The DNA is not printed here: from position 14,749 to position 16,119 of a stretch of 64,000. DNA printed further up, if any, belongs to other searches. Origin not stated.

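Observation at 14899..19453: Rpe-RpiB fusion enzyme within a compact pentose/nucleoside salvage cluster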

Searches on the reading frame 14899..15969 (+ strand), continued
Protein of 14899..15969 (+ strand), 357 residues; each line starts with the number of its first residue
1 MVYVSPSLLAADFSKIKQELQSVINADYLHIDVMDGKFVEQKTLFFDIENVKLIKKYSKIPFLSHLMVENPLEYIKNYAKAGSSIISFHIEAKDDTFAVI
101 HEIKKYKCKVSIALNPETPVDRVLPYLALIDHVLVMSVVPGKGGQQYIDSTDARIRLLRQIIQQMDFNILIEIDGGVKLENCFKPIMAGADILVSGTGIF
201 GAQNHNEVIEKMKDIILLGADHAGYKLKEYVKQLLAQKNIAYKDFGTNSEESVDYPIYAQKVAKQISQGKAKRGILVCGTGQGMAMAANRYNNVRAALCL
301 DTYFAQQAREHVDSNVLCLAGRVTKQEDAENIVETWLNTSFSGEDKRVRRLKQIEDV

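Call 46: list_cluster_members(proteins=[P0127, P0091, P0146, P0148, P0175, P0020, P0121, P0123, P0126, P0160])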
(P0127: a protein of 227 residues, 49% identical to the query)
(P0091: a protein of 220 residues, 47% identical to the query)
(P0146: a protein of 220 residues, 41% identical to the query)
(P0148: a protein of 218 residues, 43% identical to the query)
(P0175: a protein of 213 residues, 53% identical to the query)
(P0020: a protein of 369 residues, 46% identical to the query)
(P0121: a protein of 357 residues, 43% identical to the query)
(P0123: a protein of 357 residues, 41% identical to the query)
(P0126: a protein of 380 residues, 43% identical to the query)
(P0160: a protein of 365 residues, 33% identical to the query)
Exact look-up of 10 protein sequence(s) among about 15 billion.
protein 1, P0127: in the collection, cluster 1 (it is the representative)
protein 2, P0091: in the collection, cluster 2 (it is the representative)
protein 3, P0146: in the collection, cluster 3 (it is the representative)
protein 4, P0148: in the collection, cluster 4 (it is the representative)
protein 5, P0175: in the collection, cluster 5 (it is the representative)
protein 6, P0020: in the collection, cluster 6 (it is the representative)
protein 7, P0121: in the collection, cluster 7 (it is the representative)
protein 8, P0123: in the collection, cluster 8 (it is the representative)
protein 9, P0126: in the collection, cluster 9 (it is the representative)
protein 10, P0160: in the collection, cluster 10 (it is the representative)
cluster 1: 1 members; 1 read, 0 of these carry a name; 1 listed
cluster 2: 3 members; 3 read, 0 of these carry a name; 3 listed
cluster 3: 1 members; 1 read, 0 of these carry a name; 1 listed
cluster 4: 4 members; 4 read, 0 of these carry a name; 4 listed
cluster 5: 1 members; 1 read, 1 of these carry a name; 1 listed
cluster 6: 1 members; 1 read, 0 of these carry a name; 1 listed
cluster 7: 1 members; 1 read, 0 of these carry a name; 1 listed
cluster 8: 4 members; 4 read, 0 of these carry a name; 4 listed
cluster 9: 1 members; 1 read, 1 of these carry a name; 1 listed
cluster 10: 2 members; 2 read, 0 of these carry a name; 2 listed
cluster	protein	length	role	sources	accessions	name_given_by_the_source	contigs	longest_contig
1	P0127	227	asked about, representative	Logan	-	-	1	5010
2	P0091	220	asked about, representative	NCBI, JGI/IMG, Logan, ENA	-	-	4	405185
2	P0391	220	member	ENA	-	-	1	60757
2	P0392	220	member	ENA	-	-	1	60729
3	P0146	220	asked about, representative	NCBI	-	-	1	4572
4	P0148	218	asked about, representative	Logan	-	-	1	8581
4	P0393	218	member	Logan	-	-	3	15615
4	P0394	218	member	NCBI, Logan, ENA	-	-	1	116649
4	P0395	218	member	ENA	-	-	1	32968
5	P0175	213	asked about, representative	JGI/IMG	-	RpiB/LacA/LacB family sugar-phosphate isomerase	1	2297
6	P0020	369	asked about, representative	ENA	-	-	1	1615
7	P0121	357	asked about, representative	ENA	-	-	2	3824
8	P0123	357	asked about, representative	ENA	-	-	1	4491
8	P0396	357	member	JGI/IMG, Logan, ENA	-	-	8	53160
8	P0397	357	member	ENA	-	-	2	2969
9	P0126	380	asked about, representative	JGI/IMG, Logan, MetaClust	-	\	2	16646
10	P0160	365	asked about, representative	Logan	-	-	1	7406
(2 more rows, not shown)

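Call 50: predict_structure(alignment_id=A1)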
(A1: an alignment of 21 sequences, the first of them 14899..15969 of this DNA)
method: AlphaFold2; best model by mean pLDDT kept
length: 357 residues; sequences in the alignment: 21
mean_pLDDT: 92.8   pTM: 0.88
mean pLDDT of the five models: 92.8, 92.4, 92.1, 89.8, 84.8
residues with pLDDT >= 90: 300; 70-90: 37; 50-70: 20; < 50: 0
segments of 3 or more residues with pLDDT < 50: none
pLDDT, mean of each block of 10 residues (from residue 1): 95 95 97 96 96 96 98 98 98 98 98 97 97 94 82 96 95 95 96 96 95 95 93 96 88 79 93 93 91 93 93 92 93 94 65 64
secondary structure, 60 per line:
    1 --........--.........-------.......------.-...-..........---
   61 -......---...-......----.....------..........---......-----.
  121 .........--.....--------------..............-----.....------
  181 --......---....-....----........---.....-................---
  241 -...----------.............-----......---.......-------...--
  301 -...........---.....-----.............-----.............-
elements in order: E3-7 H13-21 E29-35 H48-57 E62-67 H75-80 E85-89 H96-105 E109-114 H120-129 E132-136 H151-164 E170-174 H183-188 E192-195 H197-200 H205-212 E216-220 H222-237 E242-244 H255-267 E273-278 H282-288 E296-298 H302-312 E316-320 H326-338 H344-356

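Call 60: find_homologous_proteins(query=A3, max_evalue=1e-20)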
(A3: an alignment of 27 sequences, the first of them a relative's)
Query A3 (27 sequences) (353 aa, profile of the alignment): 5116 proteins with E <= 1e-20 among 8000 candidates; the best 120 are listed.
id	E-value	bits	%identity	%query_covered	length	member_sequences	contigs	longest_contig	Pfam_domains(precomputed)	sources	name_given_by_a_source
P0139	1.8e-131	456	36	96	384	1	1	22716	PF02502.24,PF00834.26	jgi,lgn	-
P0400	2.1e-131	456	42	98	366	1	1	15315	PF02502.24,PF00834.26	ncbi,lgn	-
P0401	2.9e-131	456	40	98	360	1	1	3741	PF02502.24,PF02581.24,PF00834.26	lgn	-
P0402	6.3e-130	451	36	98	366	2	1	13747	PF02502.24,PF00834.26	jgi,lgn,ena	-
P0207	1.4e-128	447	35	97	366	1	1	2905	PF02502.24,PF00834.26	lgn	-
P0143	1.3e-125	437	29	97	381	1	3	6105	PF02502.24,PF00834.26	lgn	-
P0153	1.6e-125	437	35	97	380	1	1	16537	PF02502.24,PF00834.26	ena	-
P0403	9.5e-125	434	32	98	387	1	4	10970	PF02502.24,PF00834.26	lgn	-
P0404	5.2e-124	432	38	98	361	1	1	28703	PF02502.24,PF00834.26,PF01729.26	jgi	jgi:ribose 5-phosphate isomerase B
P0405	1.2e-123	431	32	94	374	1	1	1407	PF02502.24,PF00834.26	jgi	jgi:ribulose-phosphate 3-epimerase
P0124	3.5e-123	429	100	100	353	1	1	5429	PF02502.24,PF00834.26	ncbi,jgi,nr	ncbi:MAG: ribose 5-phosphate isomerase B [Candidatus Micrarchaeota archaeon]|nr:ribose 5-phosphate i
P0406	1.3e-121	424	32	95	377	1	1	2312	PF02502.24,PF00834.26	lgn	-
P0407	4.7e-121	422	30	97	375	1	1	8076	PF02502.24,PF00834.26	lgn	-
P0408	5.5e-121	422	35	98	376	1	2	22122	PF02502.24,PF00834.26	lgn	-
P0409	1.5e-120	420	33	96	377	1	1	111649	PF02502.24,PF00834.26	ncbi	-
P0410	3.0e-119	416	34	98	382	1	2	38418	PF02502.24,PF00834.26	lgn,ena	-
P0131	1.1e-118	414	41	98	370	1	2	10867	PF02502.24,PF00834.26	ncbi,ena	-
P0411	1.5e-118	414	32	98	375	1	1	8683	PF02502.24,PF00834.26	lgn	-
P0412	1.9e-118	414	34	99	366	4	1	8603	PF02502.24,PF00834.26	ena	-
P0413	4.8e-118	412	32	97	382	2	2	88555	PF02502.24,PF00834.26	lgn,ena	-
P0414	5.6e-115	402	32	97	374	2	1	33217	PF02502.24,PF00834.26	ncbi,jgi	ncbi:MAG: RpiB/LacA/LacB family sugar-phosphate isomerase [Patescibacteria group bacterium]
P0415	6.4e-115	402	35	97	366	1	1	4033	PF02502.24,PF00834.26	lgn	-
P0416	1.9e-113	397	30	97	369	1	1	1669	PF02502.24,PF00834.26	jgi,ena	-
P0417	7.2e-112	392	33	98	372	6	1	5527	PF02502.24,PF00834.26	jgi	-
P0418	7.5e-112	392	32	97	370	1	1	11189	PF02502.24,PF00834.26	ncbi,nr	ncbi:RpiB/LacA/LacB family sugar-phosphate isomerase [Patescibacteria group bacterium]|nr:RpiB/LacA/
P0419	1.3e-111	391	31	98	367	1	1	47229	PF02502.24,PF00834.26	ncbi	-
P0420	2.0e-111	390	52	39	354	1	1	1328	PF02502.24,PF00834.26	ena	-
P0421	8.3e-111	388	33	97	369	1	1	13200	PF02502.24,PF00834.26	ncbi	ncbi:MAG: RpiB/LacA/LacB family sugar-phosphate isomerase [Patescibacteria group bacterium]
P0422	1.6e-110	387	54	39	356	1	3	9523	PF02502.24,PF00834.26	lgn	-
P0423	1.6e-110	387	51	39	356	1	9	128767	PF02502.24,PF00834.26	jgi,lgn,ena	jgi:ribulose-phosphate 3-epimerase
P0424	2.8e-110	387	54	39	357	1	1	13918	PF02502.24,PF00834.26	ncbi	-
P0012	4.7e-109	383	40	57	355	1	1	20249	PF02502.24,PF00834.26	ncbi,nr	ncbi:ribulose-phosphate 3-epimerase [Candidatus Woesearchaeota archaeon]|nr:ribulose-phosphate 3-epi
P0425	5.8e-109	382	52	39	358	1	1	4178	PF02502.24,PF00834.26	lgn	-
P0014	8.1e-109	382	46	39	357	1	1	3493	PF02502.24,PF00834.26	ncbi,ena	-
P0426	1.2e-108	381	49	39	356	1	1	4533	PF02502.24,PF00834.26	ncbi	-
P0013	1.3e-108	381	38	57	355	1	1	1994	PF02502.24,PF00834.26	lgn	-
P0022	6.6e-108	379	51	39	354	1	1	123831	PF02502.24,PF00834.26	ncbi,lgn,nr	ncbi:ribulose-phosphate 3-epimerase [Candidatus Woesearchaeota archaeon]|nr:ribulose-phosphate 3-epi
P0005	1.3e-107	378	39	58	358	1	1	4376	PF02502.24,PF00834.26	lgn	-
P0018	1.4e-107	378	51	39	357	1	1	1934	PF02502.24,PF00834.26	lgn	-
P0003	3.8e-107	376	46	40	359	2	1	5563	PF02502.24,PF00834.26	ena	-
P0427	5.3e-107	376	48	39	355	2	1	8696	PF02502.24,PF00834.26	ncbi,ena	ncbi:MAG: ribulose-phosphate 3-epimerase [Nanoarchaeota archaeon]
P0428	3.8e-106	373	52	39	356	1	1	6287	PF02502.24,PF00834.26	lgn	-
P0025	8.7e-106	372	47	39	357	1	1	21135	PF02502.24,PF00834.26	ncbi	-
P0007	1.4e-105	371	37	58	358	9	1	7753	PF02502.24,PF00834.26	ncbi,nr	ncbi:MAG: ribulose-phosphate 3-epimerase [Nanoarchaeota archaeon]|nr:ribulose-phosphate 3-epimerase 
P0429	1.4e-105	371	33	95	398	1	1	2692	PF02502.24,PF00834.26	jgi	jgi:ribulose-phosphate 3-epimerase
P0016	1.5e-105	371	51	39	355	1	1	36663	PF02502.24,PF00834.26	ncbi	-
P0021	1.6e-105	371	49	39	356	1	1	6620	PF02502.24,PF00834.26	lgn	-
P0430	1.7e-105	371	51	39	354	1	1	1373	PF02502.24,PF00834.26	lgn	-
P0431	4.8e-105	369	37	57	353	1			PF02502.24,PF00834.26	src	-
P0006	8.1e-105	369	36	58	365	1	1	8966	PF02502.24,PF00834.26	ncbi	-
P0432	2.4e-104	367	39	98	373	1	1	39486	PF02502.24,PF00834.26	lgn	-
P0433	3.2e-104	367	31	91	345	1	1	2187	PF02502.24,PF00834.26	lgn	-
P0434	7.3e-104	366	49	39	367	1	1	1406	PF02502.24,PF00834.26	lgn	-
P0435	1.2e-103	365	48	40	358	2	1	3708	PF02502.24,PF00834.26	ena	-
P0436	3.1e-102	360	52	39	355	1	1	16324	PF02502.24,PF00834.26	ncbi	-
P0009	2.3e-98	347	49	39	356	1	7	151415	PF02502.24,PF00834.26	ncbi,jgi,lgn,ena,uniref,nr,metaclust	ncbi:hypothetical protein A2303_04800 [Candidatus Falkowbacteria bacterium RIFOXYB2_FULL_47_14]|unir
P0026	1.9e-96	341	38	58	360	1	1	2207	PF02502.24,PF00834.26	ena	-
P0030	9.1e-95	336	45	39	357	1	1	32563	PF02502.24,PF00834.26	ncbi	-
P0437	8.9e-94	332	50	39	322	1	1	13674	PF02502.24,PF00834.26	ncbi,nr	ncbi:MAG: ribose 5-phosphate isomerase B, partial [Nanoarchaeota archaeon]|nr:ribose 5-phosphate iso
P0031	1.2e-92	329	42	38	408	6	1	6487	PF02502.24,PF00834.26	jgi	jgi:ribulose-phosphate 3-epimerase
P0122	1.5e-91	325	45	39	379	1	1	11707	PF02502.24,PF00834.26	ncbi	-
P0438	1.9e-91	325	37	58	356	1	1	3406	PF02502.24,PF00834.26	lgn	-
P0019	9.7e-89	316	52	41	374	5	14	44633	PF02502.24,PF00834.26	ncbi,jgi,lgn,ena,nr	ncbi:ribose 5-phosphate isomerase B [Candidatus Woesearchaeota archaeon]|nr:ribose 5-phosphate isome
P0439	6.5e-88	313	41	41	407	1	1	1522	PF02502.24,PF00834.26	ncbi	-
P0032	6.9e-88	313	36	58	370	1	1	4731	PF02502.24,PF00834.26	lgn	-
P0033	1.5e-86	309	38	57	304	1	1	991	PF02502.24,PF00834.26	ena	-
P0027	8.0e-86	306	50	39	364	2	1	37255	PF02502.24,PF00834.26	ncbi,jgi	-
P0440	2.0e-75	272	40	39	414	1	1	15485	PF02502.24,PF00834.26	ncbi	-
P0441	4.1e-73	264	37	94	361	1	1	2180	PF02502.24,PF00834.26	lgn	-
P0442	5.0e-63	231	35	56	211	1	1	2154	PF00834.26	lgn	-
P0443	4.1e-62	228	42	57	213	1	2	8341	PF00834.26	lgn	-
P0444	1.2e-61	227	37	56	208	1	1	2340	PF00834.26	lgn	-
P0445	4.5e-61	225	43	58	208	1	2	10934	PF00834.26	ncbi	-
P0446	7.5e-61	224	43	57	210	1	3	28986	PF00834.26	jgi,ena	-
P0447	8.5e-61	224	33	57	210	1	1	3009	PF00834.26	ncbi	-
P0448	1.4e-60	223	45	36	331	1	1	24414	PF02502.24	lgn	-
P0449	1.5e-60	223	41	58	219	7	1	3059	PF00215.31,PF00834.26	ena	-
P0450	3.1e-60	222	35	57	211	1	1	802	PF00834.26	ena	-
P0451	3.9e-60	222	48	39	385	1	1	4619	PF02502.24,PF00834.26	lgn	-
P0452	7.7e-60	221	39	58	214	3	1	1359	PF00834.26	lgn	-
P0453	1.7e-59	220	39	57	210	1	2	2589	PF00834.26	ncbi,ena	ncbi:MAG: ribulose-phosphate 3-epimerase [Patescibacteria group bacterium]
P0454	2.3e-59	219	45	57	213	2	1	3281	PF02581.24,PF00977.28,PF00834.26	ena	-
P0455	4.1e-59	218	40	58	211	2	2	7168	PF00834.26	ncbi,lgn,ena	-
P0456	5.2e-59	218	41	58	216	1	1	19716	PF01884.24,PF00834.26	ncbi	-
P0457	5.3e-59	218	35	58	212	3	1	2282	PF00834.26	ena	-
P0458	5.7e-59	218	32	52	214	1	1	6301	PF02581.24,PF00834.26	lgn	-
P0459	6.2e-59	218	45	57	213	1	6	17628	PF00977.28,PF00834.26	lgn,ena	-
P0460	6.4e-59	218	39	57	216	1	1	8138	PF00834.26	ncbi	-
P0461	8.3e-59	217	39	58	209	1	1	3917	PF00834.26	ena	-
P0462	1.1e-58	217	40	57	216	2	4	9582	PF01884.24,PF00834.26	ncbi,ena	-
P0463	1.2e-58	217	44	57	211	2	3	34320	PF00834.26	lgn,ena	-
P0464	1.2e-58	217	42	57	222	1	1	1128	PF00215.31,PF00834.26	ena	-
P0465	1.3e-58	217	40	57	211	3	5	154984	PF00834.26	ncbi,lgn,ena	-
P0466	1.4e-58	217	43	57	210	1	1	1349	PF00834.26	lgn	-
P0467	2.6e-58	216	40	58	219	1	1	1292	PF00834.26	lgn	-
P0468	2.9e-58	215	42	56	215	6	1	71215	PF00834.26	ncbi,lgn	-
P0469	4.2e-58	215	45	36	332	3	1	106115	PF02502.24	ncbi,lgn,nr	ncbi:MAG: RpiB/LacA/LacB family sugar-phosphate isomerase [Clostridium sp.]|nr:RpiB/LacA/LacB family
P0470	4.2e-58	215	42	58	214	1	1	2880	PF00834.26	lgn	-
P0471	4.3e-58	215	38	58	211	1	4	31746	PF00834.26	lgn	-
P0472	4.7e-58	215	45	57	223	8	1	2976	PF00834.26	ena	-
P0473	6.0e-58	214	41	57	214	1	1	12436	PF00977.28,PF00834.26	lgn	-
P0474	6.2e-58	214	41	58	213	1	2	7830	PF00834.26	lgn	-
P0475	6.8e-58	214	41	58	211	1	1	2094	PF00834.26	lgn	-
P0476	9.0e-58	214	40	58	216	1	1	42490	PF00834.26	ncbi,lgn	-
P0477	1.5e-57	213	40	58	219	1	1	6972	PF00834.26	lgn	-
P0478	1.5e-57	213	44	53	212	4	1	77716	PF00834.26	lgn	-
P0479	1.5e-57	213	37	55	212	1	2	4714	PF00834.26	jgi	jgi:ribulose-phosphate 3-epimerase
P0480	1.6e-57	213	44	57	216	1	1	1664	PF00834.26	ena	-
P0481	1.7e-57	213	34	56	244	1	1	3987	PF00834.26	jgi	jgi:ribulose-phosphate 3-epimerase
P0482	1.7e-57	213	40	58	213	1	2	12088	PF00834.26,PF01729.26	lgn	-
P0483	2.3e-57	213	40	56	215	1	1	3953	PF00834.26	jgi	jgi:ribulose-phosphate 3-epimerase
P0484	2.4e-57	212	43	57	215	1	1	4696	PF02581.24,PF00977.28,PF00834.26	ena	-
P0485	2.7e-57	212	38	57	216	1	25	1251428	PF00834.26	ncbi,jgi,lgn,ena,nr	ncbi:MAG: ribulose-phosphate 3-epimerase [Flavobacteriales bacterium BRH_c54]|nr:MAG: ribulose-phosp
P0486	2.8e-57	212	45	57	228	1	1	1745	PF00834.26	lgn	-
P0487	2.8e-57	212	40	58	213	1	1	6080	PF00834.26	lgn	-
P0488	2.9e-57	212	37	58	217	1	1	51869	PF00834.26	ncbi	-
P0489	3.3e-57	212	40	57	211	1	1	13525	PF00834.26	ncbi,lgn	-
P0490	3.5e-57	212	39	57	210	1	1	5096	PF00834.26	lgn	-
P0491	3.8e-57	212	42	56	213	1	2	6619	PF00834.26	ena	-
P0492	3.8e-57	212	39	50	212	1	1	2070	PF02581.24,PF00834.26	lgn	-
